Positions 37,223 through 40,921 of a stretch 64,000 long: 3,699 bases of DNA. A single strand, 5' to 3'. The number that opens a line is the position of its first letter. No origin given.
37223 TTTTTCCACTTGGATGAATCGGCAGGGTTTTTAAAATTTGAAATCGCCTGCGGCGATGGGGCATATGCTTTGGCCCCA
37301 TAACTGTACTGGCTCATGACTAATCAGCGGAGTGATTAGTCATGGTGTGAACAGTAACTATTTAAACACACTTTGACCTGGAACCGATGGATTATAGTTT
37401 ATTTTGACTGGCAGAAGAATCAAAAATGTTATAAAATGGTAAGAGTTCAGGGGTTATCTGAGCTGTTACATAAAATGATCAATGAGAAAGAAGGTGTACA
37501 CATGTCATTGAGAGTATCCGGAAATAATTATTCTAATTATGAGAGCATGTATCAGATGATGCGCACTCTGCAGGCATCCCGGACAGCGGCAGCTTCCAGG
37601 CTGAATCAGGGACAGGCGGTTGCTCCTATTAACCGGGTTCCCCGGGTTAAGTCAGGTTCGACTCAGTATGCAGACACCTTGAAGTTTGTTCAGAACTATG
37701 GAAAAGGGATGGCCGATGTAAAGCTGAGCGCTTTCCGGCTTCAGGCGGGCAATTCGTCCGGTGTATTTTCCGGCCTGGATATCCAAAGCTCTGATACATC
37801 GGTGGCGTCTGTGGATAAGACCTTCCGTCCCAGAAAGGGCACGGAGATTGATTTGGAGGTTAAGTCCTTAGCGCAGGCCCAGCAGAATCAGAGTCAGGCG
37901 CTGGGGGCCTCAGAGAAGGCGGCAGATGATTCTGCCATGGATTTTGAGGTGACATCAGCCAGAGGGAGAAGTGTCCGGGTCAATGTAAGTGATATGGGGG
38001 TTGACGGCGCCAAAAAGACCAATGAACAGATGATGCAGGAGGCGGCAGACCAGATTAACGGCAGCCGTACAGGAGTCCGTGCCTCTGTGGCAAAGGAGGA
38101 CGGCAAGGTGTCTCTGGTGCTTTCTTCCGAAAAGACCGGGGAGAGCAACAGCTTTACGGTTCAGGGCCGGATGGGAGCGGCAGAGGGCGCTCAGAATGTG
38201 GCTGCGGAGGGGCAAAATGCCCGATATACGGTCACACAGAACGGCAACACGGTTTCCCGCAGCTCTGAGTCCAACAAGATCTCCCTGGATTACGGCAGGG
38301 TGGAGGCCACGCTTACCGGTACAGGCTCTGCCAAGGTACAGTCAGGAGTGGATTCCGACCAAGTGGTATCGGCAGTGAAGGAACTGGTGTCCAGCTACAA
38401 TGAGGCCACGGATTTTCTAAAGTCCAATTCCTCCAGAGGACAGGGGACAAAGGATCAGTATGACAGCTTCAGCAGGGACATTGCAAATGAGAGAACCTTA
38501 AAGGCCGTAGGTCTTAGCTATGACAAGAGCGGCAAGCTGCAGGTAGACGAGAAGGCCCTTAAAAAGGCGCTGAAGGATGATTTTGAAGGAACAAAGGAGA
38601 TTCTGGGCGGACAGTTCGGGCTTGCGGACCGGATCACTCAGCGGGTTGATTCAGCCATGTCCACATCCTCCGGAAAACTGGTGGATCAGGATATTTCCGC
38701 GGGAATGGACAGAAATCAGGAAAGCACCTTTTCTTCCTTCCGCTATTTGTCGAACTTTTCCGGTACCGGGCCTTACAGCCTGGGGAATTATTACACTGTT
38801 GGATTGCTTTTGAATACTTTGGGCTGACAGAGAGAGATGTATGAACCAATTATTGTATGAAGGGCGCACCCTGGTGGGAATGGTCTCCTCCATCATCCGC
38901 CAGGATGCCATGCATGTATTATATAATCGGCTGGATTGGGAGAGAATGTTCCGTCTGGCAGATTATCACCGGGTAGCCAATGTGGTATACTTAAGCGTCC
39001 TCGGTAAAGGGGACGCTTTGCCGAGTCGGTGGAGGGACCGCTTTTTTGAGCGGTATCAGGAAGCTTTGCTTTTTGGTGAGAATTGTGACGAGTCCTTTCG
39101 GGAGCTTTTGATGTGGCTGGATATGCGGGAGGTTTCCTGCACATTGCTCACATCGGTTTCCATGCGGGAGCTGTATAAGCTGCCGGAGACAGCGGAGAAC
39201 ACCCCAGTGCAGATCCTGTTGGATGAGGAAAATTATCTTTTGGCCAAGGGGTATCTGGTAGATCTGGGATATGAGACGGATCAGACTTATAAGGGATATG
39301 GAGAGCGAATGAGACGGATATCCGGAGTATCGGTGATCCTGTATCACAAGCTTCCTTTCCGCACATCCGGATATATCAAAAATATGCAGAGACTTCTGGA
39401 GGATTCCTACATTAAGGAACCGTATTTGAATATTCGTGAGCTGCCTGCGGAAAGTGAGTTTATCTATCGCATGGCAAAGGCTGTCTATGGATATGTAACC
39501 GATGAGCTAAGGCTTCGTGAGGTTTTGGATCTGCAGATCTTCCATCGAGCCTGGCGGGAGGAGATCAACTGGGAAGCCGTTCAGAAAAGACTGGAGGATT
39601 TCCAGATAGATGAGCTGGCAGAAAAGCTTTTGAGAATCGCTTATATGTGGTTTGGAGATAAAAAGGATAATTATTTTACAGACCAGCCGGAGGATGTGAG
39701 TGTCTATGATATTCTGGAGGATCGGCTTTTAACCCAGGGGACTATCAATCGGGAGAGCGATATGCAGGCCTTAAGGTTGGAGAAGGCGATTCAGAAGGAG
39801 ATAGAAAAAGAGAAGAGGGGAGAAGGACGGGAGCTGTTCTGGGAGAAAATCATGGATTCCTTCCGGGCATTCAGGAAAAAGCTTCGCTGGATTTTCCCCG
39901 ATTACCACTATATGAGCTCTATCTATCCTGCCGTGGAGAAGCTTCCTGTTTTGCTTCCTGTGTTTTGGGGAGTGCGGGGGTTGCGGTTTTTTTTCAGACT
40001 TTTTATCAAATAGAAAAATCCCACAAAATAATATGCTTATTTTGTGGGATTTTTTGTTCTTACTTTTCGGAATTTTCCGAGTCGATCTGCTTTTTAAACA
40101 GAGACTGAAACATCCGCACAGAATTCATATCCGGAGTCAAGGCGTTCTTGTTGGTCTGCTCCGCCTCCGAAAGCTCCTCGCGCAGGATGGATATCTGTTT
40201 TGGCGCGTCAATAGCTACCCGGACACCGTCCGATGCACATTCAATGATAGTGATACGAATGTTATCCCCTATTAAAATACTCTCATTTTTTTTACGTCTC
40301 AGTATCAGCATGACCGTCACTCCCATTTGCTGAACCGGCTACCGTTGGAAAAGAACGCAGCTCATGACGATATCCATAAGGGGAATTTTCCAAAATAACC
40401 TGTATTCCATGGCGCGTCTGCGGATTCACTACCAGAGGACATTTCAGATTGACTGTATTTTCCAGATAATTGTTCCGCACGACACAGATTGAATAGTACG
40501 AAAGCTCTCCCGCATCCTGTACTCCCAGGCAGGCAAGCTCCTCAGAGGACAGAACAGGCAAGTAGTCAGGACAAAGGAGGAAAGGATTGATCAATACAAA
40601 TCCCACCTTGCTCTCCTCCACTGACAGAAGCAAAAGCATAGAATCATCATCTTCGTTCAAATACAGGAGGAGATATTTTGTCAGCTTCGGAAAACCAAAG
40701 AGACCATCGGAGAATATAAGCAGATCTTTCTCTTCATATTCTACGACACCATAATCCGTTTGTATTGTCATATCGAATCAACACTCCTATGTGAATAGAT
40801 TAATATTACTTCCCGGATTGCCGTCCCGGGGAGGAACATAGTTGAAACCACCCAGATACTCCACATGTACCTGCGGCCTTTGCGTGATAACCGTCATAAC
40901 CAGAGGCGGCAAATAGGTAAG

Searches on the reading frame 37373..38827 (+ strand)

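Call 8: search_protein_families(library=pfam, proteins=[window:37373-38827:+], max_evalue=0.0001)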
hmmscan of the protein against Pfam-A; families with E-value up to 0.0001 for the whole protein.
window:37373-38827:+ (484 aa): 2 families
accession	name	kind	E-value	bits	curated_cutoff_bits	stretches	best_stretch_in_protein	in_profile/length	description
PF07195.17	FliD_C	-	1.2e-15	58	25.4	2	372-437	118-189/236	Flagellar hook-associated protein 2 C-terminus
PF07196.18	Flagellin_IN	-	2.1e-05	25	22.7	1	221-252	23-53/55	Flagellin hook IN motif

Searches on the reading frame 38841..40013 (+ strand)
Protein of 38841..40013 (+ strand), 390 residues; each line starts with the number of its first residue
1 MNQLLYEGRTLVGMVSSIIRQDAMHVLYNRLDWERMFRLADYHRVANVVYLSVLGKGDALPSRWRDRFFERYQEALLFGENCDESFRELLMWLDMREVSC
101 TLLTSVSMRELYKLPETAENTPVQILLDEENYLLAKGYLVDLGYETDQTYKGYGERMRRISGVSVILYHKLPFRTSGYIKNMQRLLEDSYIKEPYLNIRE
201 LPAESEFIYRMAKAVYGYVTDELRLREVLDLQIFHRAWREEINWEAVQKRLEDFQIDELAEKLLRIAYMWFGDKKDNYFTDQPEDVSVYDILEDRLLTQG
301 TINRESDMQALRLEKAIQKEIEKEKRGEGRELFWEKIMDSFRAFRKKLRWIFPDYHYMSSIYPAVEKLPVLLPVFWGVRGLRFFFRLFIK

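Call 8: search_protein_families(library=pfam, proteins=[window:38841-40013:+], max_evalue=0.0001)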
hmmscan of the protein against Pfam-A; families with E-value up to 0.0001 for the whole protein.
window:38841-40013:+ (390 aa): 1 family
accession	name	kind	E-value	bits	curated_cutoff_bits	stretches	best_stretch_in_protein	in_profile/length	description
PF14907.12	NTP_transf_5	-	3.4e-19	69.8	31.2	1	31-272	3-249/249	Uncharacterised nucleotidyltransferase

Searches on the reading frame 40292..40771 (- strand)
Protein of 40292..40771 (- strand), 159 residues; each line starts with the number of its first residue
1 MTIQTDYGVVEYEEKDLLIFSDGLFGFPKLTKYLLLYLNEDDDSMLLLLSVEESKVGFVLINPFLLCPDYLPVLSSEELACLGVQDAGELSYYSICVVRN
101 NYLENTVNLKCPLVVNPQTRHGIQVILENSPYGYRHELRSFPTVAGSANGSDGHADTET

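Call 8: search_protein_families(library=pfam, proteins=[window:40292-40771:-], max_evalue=0.0001)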
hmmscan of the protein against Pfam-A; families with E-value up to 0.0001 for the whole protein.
window:40292-40771:- (159 aa): 1 family
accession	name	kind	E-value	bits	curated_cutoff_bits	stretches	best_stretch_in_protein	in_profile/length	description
PF02623.20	FliW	-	5.4e-32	110.6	25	1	20-138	3-122/122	FliW protein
